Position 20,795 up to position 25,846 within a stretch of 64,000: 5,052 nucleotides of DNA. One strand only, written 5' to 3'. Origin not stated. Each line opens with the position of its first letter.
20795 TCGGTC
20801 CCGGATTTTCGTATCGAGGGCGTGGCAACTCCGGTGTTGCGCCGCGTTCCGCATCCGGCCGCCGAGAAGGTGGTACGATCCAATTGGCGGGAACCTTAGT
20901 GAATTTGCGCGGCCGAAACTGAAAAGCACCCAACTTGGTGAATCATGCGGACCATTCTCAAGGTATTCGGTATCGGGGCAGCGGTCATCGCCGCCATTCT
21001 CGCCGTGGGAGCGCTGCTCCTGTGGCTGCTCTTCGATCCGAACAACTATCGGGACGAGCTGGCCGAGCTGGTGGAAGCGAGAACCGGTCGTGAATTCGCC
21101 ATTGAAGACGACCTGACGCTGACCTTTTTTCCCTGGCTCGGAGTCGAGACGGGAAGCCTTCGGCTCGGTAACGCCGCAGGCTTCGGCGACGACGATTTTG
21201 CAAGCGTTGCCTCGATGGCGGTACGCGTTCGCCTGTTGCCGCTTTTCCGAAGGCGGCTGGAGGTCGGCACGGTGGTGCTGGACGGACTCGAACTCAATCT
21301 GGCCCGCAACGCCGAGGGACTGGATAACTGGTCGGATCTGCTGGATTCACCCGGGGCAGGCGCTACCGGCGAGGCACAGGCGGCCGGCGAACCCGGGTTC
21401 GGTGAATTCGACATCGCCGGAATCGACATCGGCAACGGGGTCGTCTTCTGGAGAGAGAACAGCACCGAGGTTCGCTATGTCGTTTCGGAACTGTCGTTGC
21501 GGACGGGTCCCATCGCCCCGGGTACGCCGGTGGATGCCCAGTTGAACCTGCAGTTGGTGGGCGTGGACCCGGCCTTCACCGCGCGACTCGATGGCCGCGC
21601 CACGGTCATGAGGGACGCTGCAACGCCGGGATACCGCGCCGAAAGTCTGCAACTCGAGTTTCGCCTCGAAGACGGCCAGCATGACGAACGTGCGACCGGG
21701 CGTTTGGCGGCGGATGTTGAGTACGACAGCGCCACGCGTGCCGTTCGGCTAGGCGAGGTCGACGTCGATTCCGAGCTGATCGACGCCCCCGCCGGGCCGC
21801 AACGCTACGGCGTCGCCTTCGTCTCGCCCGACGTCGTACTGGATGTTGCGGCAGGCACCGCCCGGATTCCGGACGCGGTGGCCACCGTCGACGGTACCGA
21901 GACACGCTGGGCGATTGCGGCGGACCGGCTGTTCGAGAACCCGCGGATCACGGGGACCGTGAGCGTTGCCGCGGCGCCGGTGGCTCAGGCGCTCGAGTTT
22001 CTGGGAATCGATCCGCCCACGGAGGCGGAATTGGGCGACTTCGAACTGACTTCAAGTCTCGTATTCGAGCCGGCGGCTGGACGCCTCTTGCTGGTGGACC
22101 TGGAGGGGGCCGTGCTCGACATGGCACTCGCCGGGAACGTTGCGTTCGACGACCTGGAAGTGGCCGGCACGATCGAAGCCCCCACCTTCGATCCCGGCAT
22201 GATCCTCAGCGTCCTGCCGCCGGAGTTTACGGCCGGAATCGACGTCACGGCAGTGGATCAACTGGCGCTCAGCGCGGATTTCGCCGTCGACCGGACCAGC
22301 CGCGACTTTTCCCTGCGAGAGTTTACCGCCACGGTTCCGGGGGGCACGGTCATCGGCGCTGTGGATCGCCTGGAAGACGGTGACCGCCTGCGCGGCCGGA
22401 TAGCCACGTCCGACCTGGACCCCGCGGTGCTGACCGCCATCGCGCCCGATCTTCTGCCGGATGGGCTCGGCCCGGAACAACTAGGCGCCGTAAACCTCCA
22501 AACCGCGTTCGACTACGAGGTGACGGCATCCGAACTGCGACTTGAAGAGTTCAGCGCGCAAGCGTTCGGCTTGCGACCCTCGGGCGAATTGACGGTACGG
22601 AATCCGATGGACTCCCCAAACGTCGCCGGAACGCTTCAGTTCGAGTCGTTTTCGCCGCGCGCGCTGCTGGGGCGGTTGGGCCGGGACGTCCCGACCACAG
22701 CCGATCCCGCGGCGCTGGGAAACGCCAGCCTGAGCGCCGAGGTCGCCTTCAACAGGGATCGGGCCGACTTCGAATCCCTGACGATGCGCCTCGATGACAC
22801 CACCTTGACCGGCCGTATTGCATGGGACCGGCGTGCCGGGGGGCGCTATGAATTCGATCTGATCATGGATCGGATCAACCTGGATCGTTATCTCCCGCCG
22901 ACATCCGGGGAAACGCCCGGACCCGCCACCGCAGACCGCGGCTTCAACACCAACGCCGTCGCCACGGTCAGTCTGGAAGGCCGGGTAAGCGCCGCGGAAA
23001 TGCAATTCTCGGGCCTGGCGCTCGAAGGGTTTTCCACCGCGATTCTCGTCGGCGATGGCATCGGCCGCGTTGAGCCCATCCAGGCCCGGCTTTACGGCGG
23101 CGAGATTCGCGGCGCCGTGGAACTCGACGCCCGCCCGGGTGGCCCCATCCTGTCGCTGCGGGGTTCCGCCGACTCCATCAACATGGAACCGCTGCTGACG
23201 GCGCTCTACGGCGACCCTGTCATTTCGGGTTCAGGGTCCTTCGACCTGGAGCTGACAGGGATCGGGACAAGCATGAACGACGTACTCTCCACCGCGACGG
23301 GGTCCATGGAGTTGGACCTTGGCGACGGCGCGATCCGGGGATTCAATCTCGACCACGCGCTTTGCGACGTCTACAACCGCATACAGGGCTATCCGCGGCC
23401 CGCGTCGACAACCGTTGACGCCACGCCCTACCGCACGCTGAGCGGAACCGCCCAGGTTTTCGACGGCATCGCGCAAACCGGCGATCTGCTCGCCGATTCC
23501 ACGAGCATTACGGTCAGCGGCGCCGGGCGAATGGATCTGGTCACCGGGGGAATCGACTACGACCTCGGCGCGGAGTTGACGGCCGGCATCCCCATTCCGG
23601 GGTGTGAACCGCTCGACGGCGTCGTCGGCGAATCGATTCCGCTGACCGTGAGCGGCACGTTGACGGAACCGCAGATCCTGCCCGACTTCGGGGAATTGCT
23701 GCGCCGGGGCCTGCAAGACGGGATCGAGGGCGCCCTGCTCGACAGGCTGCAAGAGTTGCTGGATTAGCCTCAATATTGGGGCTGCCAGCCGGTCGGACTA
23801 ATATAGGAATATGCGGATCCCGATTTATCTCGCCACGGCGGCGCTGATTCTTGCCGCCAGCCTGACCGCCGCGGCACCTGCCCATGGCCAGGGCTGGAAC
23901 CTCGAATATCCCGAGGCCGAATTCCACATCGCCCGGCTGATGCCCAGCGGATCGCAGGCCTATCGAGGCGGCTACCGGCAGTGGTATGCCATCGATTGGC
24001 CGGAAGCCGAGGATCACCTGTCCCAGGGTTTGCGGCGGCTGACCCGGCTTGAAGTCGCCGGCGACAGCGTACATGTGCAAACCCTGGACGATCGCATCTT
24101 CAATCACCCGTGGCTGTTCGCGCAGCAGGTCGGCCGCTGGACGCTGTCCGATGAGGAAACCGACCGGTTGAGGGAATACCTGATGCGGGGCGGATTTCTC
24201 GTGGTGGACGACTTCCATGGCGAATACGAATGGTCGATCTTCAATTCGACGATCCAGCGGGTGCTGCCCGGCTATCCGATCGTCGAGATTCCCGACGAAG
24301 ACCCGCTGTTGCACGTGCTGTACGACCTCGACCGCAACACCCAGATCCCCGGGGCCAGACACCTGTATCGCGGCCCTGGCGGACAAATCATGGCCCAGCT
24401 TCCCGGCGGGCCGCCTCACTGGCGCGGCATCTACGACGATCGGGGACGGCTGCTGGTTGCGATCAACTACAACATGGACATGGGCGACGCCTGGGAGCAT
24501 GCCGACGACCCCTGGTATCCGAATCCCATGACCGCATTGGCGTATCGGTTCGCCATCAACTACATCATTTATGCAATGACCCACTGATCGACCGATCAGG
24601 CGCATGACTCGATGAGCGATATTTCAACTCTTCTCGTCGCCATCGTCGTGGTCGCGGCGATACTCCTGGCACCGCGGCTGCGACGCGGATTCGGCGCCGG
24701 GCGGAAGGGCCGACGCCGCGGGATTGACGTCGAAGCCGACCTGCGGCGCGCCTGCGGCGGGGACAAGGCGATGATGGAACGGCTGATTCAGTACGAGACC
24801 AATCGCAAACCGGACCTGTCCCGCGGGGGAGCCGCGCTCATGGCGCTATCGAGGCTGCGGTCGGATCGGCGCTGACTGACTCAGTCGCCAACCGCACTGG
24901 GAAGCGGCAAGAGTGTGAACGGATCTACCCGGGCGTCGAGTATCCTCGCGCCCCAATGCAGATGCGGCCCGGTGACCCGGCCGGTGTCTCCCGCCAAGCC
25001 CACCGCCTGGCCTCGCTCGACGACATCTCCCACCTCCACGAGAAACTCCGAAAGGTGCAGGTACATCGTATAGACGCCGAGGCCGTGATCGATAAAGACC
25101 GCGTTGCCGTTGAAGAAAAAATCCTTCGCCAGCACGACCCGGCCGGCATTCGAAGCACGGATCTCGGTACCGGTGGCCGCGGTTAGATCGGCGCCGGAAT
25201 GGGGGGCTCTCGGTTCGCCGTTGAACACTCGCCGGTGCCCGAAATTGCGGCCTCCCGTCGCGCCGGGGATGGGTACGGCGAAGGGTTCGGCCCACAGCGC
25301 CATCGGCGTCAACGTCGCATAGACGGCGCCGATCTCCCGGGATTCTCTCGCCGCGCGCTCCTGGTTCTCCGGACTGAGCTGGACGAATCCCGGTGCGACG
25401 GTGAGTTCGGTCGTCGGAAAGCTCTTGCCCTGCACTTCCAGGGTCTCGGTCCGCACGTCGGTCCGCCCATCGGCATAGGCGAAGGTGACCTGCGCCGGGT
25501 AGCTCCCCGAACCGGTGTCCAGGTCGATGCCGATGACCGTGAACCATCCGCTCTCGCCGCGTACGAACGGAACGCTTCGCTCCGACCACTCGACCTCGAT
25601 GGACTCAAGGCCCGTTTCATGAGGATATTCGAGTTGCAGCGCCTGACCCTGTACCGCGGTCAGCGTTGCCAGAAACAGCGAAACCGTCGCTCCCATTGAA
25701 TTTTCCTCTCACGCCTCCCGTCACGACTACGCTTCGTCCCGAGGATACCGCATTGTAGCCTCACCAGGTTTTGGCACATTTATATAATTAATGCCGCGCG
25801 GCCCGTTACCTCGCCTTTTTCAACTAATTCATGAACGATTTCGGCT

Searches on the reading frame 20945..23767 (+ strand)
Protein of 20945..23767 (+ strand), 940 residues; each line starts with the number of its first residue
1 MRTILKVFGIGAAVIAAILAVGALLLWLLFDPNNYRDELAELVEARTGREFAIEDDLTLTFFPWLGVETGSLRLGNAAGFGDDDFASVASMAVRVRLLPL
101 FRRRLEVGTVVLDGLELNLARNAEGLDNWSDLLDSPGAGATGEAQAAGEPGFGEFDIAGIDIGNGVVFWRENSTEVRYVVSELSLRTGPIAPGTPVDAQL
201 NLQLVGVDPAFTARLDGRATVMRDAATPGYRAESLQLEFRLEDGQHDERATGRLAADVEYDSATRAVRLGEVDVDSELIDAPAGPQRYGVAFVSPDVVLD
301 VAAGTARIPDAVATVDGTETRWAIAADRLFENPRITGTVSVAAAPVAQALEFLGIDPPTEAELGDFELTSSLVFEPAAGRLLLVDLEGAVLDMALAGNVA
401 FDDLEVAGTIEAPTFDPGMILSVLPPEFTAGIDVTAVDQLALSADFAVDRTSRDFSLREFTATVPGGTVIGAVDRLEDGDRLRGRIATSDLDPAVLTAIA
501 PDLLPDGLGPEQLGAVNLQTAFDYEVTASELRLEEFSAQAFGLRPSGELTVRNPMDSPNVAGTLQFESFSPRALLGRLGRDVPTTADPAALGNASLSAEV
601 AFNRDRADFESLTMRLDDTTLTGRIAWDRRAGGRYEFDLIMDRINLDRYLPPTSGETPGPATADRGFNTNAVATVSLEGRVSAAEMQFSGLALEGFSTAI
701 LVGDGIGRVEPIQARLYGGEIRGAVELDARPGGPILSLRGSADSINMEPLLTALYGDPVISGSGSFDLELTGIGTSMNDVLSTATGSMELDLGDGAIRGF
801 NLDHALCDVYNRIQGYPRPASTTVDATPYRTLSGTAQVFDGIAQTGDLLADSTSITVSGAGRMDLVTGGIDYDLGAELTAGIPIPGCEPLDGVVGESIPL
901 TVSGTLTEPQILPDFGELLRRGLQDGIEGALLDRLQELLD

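Call 64: search_protein_families(library=pfam, proteins=[window:20945-23767:+], max_evalue=0.001)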
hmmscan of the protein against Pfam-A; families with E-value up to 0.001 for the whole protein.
window:20945-23767:+ (940 aa): 3 families
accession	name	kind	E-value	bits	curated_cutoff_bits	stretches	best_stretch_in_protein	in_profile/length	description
PF05170.20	AsmA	-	2.4e-51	175.7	29.8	2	1-194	1-196/607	AsmA family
PF13116.12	YhdP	-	4.2e-10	38.6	46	0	831-884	1125-1180/1224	YhdP protein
PF05359.17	DUF748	-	1.3e-09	37.1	50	1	13-185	18-182/1037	Domain of Unknown Function (DUF748)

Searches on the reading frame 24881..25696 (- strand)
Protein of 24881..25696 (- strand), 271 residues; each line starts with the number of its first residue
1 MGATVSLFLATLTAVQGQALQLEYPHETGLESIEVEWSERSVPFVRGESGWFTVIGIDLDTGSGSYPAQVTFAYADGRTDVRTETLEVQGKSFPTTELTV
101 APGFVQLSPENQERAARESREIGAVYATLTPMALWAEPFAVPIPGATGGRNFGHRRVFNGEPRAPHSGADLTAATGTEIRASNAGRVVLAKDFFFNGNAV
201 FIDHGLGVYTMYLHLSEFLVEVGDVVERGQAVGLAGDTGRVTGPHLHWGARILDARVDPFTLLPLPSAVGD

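Call 10: search_protein_families(library=pfam, proteins=[window:24881-25696:-], max_evalue=0.01)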
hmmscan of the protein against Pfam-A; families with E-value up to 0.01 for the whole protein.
window:24881-25696:- (271 aa): 1 family
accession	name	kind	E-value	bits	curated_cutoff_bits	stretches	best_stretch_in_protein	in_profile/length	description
PF01551.29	Peptidase_M23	-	4e-28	97.9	28.7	1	165-259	2-96/96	Peptidase family M23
